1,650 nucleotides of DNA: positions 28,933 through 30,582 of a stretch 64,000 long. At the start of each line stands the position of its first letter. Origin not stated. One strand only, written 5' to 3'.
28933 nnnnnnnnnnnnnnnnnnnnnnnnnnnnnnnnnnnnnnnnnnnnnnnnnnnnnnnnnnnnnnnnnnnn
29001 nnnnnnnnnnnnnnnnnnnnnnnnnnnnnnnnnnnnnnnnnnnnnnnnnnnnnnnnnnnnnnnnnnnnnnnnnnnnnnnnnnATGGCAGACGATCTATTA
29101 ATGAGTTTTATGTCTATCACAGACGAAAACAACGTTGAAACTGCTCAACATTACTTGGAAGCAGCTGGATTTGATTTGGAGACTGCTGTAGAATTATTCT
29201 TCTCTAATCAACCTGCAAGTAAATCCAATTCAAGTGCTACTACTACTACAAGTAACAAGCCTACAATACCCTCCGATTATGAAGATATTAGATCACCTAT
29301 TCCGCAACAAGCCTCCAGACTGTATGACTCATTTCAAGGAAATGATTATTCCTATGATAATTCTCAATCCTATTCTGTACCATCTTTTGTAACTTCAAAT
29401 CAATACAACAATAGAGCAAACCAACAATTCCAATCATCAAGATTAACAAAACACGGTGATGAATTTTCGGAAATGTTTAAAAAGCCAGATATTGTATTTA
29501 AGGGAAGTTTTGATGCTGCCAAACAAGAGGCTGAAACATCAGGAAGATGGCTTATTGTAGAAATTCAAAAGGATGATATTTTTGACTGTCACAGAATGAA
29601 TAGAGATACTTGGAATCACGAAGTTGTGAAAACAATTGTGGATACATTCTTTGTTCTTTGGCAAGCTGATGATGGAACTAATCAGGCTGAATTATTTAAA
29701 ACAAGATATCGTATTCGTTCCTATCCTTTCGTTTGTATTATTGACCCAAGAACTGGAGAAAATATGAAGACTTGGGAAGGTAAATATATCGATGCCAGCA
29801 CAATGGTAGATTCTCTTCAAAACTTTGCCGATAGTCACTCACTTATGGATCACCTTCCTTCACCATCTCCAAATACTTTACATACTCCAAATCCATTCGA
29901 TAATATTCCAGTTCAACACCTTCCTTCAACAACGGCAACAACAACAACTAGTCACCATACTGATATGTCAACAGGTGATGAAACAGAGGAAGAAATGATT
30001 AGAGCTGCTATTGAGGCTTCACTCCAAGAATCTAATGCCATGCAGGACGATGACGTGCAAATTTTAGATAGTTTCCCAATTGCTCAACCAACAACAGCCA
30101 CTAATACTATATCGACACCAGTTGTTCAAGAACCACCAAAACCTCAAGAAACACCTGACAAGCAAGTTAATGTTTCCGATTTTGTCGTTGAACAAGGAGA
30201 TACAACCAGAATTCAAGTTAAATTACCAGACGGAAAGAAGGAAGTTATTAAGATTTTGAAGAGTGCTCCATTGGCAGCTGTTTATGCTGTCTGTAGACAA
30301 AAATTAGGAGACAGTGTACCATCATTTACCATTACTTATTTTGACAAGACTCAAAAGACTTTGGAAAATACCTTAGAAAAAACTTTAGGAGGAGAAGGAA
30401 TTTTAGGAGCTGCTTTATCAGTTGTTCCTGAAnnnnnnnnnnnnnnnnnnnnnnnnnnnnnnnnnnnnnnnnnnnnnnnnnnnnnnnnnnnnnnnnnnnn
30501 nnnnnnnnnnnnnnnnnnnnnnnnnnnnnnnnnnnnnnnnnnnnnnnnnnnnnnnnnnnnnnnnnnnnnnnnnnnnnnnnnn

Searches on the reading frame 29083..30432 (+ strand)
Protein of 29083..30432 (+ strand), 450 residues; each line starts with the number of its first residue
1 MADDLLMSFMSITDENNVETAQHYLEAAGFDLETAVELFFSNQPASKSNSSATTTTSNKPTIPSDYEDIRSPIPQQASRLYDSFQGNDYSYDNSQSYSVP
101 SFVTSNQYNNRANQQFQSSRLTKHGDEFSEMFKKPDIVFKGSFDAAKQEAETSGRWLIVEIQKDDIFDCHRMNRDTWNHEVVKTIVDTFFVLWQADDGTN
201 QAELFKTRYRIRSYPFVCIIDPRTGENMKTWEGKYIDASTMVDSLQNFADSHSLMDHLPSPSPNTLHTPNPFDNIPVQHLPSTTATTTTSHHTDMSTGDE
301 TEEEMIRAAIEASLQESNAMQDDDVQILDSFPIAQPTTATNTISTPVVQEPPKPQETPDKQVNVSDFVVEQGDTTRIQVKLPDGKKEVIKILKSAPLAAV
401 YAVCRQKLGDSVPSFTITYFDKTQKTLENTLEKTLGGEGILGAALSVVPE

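Call 27: list_cluster_members(proteins=[window:29083-30432:+, window:20487-21407:+, window:62436-63008:-, window:16325-17278:-, window:51108-51980:-, window:57593-59794:-, window:21746-24490:+, window:38120-39247:-, window:69-884:+, window:2115-4196:-])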
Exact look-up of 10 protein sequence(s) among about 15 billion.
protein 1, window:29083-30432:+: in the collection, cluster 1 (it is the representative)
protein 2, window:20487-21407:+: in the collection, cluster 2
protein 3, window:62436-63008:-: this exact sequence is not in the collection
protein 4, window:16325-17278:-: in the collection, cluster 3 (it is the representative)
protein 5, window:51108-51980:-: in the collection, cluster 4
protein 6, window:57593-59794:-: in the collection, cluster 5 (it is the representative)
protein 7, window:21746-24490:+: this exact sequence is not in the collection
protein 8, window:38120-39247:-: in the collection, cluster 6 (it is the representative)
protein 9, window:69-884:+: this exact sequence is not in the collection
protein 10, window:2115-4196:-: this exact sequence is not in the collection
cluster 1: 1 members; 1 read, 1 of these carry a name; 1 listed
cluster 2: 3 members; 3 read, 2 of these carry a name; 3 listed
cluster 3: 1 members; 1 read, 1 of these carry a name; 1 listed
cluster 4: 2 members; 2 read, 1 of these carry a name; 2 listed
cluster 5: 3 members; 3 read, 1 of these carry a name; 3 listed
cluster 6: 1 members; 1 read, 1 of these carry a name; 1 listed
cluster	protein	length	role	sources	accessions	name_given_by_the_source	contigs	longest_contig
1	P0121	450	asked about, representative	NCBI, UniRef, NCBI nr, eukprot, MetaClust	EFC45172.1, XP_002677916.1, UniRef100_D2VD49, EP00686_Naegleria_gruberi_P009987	UBX domain-containing protein [Naegleria gruberi] | UBX domain-containing protein n=1 Tax=Naegleria gruberi TaxID=5762 RepID=D2VD49_NAEGR | XP_002677916.1 UBX domain-containing protein [Naegleria gruberi strain NEG-M]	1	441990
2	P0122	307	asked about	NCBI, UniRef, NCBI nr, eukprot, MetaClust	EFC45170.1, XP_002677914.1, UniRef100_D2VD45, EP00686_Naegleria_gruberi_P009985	predicted protein [Naegleria gruberi] | Predicted protein n=1 Tax=Naegleria gruberi TaxID=5762 RepID=D2VD45_NAEGR | uncharacterized protein NAEGRDRAFT_66903 [Naegleria gruberi]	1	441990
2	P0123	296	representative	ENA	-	-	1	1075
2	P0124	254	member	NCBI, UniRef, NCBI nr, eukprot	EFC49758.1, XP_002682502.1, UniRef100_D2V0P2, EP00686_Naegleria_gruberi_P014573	predicted protein [Naegleria gruberi] | Predicted protein n=1 Tax=Naegleria gruberi TaxID=5762 RepID=D2V0P2_NAEGR | uncharacterized protein NAEGRDRAFT_62363 [Naegleria gruberi]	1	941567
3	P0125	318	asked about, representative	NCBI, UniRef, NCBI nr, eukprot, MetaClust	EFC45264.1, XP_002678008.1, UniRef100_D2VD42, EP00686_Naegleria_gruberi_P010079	ras family small GTPase [Naegleria gruberi] | Ras family small GTPase n=1 Tax=Naegleria gruberi TaxID=5762 RepID=D2VD42_NAEGR | XP_002678008.1 ras family small GTPase [Naegleria gruberi strain NEG-M]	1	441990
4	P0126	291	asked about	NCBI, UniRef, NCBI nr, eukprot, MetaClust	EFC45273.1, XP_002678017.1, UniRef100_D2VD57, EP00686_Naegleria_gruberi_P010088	predicted protein [Naegleria gruberi] | Predicted protein n=1 Tax=Naegleria gruberi TaxID=5762 RepID=D2VD57_NAEGR | uncharacterized protein NAEGRDRAFT_66915 [Naegleria gruberi]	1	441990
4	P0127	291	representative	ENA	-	-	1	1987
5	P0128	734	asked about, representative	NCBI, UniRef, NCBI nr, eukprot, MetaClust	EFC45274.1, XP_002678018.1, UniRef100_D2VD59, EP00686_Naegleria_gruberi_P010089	ubiquitin-conjugating enzyme family protein [Naegleria gruberi] | Ubiquitin-conjugating enzyme family protein n=1 Tax=Naegleria gruberi TaxID=5762 ... | XP_002678018.1 ubiquitin-conjugating enzyme family protein [Naegleria gruberi strain ...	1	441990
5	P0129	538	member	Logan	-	-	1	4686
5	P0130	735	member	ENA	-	-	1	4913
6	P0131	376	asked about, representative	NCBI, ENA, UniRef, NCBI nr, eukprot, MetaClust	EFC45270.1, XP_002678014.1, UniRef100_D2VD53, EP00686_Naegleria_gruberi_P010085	predicted protein [Naegleria gruberi] | Predicted protein n=1 Tax=Naegleria gruberi TaxID=5762 RepID=D2VD53_NAEGR | uncharacterized protein NAEGRDRAFT_66910 [Naegleria gruberi]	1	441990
